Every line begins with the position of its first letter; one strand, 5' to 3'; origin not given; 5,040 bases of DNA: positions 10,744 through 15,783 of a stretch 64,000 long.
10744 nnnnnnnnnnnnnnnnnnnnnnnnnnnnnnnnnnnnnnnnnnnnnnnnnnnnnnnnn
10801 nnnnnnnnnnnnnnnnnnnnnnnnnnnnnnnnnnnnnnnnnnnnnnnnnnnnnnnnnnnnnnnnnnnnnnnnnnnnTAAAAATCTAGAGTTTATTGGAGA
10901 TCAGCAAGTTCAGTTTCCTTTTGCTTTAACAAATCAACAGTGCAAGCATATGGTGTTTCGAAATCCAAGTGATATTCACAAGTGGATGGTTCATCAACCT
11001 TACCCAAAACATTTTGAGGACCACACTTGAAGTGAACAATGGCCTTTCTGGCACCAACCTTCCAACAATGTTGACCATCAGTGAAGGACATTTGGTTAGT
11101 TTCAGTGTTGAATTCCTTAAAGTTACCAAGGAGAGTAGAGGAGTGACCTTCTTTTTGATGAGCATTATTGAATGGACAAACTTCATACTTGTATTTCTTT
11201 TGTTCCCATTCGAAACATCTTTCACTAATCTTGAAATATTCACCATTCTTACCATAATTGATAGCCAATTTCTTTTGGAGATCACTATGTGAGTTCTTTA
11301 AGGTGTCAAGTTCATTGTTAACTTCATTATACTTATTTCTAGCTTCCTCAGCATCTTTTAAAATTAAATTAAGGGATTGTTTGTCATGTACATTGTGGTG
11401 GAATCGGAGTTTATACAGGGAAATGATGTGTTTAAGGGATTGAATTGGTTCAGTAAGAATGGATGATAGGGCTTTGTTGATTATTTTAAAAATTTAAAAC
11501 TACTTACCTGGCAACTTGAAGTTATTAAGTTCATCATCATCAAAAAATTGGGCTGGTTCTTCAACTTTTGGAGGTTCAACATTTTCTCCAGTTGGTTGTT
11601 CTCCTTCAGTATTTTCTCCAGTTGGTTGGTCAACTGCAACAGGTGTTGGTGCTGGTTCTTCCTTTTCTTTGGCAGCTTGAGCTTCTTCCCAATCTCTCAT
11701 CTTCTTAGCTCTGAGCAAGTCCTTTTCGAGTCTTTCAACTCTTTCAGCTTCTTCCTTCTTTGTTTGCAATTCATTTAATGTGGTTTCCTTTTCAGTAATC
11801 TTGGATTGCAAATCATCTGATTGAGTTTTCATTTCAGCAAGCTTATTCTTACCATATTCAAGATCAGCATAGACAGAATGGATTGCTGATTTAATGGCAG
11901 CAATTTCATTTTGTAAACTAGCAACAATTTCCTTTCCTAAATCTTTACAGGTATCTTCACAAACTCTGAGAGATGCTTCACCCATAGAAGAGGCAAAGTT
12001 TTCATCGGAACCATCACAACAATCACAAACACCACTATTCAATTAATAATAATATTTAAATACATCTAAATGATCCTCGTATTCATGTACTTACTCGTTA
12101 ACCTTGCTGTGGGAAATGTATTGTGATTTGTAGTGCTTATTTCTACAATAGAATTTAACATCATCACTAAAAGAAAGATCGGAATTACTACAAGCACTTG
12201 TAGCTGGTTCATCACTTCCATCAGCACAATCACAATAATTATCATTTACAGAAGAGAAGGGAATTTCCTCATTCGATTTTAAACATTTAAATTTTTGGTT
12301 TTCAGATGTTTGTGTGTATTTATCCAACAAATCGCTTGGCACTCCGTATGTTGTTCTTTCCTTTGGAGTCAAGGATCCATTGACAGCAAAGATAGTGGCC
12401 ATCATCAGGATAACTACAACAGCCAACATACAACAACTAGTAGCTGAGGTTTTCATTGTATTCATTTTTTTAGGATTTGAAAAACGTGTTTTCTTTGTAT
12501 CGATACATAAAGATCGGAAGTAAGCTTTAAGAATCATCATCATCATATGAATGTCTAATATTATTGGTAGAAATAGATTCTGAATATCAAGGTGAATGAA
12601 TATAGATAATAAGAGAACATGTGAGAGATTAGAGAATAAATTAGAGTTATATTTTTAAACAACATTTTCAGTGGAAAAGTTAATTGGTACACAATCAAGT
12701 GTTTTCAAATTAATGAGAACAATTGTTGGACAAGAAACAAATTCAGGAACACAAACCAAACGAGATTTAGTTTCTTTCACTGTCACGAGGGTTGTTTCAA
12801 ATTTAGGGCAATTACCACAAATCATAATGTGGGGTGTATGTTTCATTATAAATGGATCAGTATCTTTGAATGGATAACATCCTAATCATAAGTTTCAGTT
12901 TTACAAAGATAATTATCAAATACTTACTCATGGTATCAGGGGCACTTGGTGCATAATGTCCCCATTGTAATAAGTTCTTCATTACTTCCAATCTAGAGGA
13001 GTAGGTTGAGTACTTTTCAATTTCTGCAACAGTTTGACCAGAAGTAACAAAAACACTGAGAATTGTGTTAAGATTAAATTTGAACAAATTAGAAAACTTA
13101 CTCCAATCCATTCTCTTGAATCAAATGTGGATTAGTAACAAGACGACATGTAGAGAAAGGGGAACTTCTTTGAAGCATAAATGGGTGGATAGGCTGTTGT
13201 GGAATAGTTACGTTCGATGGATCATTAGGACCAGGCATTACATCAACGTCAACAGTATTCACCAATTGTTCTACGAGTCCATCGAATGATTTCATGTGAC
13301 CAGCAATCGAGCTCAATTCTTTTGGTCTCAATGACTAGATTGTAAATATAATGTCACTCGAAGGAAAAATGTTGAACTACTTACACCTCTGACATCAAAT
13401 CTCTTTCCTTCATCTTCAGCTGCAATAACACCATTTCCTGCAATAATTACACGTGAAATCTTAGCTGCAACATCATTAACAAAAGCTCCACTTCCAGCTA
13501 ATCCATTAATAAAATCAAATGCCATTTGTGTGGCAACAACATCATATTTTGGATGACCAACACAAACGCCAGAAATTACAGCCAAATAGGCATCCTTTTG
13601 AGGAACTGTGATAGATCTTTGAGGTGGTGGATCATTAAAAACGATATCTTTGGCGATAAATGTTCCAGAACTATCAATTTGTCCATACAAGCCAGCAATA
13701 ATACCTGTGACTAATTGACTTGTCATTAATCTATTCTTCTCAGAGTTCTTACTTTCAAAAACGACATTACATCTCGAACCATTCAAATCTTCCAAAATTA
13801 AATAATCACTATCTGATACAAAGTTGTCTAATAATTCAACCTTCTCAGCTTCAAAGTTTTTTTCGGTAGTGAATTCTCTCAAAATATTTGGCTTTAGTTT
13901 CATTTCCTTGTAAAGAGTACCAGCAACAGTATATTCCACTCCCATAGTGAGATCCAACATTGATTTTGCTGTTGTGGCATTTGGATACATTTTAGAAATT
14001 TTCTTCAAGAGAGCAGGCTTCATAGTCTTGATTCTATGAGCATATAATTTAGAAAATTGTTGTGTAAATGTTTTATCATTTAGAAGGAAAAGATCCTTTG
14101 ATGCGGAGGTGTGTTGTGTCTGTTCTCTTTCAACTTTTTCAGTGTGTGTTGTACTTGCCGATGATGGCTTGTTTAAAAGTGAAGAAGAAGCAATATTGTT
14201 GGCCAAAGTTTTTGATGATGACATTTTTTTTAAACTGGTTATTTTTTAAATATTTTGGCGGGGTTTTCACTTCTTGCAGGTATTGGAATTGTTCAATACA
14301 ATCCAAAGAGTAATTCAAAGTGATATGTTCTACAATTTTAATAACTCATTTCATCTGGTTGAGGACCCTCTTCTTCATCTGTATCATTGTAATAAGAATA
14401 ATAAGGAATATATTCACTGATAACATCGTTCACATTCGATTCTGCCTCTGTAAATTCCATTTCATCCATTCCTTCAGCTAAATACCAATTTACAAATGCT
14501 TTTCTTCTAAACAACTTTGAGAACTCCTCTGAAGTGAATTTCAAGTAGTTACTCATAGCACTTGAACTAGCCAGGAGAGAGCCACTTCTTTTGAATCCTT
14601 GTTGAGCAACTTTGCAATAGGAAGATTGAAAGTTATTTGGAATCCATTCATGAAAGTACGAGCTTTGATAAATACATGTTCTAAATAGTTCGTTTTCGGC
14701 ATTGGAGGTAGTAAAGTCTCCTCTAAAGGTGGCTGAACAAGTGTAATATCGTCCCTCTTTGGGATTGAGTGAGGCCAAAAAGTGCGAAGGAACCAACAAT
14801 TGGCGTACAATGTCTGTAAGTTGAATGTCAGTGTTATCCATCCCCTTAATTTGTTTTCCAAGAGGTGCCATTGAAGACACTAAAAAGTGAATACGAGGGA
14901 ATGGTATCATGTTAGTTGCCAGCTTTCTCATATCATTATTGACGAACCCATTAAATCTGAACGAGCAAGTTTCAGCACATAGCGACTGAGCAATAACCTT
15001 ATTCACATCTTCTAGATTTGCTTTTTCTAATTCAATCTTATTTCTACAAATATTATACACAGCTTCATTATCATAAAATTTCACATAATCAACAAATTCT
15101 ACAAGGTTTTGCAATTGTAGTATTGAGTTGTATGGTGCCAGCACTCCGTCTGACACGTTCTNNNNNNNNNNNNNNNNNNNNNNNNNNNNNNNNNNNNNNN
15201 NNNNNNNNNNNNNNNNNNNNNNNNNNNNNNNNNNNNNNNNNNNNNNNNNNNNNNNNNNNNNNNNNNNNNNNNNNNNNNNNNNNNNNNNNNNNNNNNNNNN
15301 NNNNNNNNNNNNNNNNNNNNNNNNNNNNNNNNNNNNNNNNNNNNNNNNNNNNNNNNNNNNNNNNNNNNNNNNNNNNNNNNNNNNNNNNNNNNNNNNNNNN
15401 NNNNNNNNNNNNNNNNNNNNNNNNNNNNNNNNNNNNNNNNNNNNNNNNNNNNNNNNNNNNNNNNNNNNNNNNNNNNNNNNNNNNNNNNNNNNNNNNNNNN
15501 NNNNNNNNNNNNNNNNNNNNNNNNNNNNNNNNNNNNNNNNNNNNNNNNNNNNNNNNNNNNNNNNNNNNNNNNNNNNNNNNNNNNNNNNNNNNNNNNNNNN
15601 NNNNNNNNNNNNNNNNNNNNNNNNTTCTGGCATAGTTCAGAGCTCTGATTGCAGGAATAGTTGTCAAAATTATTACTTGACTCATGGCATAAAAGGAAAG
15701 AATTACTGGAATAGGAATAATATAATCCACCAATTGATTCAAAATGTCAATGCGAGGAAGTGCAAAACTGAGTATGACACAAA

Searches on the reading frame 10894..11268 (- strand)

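Call 58: search_protein_families(library=pfam, proteins=[window:10894-11268:-], max_evalue=0.001)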
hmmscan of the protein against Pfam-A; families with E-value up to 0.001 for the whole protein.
window:10894-11268:- (125 aa): 3 families
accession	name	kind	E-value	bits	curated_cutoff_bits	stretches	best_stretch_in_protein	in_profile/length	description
PF13015.12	PRKCSH_1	-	1.1e-21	77.6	23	1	4-117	29-136/154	Glucosidase II beta subunit-like protein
PF07915.19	PRKCSH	-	5.8e-08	34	27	1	17-68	2-74/74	Glucosidase II beta subunit-like protein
PF09451.16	ATG27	-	0.00082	19.8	27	1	27-115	95-179/261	Autophagy-related protein 27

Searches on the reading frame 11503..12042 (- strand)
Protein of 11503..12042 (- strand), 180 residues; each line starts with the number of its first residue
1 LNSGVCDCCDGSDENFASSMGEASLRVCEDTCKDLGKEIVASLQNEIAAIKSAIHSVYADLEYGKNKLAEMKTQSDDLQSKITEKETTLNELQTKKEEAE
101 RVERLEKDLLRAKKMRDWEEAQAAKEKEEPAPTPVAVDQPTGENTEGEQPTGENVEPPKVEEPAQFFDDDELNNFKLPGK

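Call 58: search_protein_families(library=pfam, proteins=[window:11503-12042:-], max_evalue=0.001)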
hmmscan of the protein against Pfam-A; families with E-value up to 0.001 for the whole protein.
window:11503-12042:- (180 aa): 2 families
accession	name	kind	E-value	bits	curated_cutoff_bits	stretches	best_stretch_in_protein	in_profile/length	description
PF12999.12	PRKCSH-like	-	6.7e-07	29.7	34.9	1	2-86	95-173/176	Glucosidase II beta subunit-like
PF09726.14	Macoilin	-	0.0008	18.6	32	1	25-128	392-488/671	Macoilin family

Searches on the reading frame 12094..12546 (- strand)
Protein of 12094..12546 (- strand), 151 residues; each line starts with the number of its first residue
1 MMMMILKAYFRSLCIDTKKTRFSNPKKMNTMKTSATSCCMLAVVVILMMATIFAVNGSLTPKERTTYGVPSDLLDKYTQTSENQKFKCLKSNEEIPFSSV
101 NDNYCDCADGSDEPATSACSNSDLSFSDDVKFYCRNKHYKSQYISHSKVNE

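Call 58: search_protein_families(library=pfam, proteins=[window:12094-12546:-], max_evalue=0.001)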
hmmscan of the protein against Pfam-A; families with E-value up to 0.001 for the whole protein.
window:12094-12546:- (151 aa): 1 family
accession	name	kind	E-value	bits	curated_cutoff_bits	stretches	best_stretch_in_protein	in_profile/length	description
PF12999.12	PRKCSH-like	-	1.7e-24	87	34.9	1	61-150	14-95/176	Glucosidase II beta subunit-like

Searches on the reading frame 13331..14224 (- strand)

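Call 58: search_protein_families(library=pfam, proteins=[window:13331-14224:-], max_evalue=0.001)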
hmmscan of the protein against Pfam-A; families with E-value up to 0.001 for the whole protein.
window:13331-14224:- (298 aa): 1 family
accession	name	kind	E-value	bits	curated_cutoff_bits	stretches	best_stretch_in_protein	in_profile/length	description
PF18018.7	DNA_pol_D_N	-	2.8e-27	95.9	25.6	1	56-194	1-129/129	DNA polymerase delta subunit OB-fold domain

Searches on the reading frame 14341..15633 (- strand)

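Call 58: search_protein_families(library=pfam, proteins=[window:14341-15633:-], max_evalue=0.001)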
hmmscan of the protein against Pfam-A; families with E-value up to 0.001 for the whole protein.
window:14341-15633:- (431 aa): 2 families
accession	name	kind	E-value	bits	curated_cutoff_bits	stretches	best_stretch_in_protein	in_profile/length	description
PF03953.22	Tubulin_C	-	2.6e-17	63.6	26.6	1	246-365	1-122/126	Tubulin C-terminal domain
PF00091.31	Tubulin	-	0.00036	21.3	33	1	159-196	152-189/190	Tubulin/FtsZ family, GTPase domain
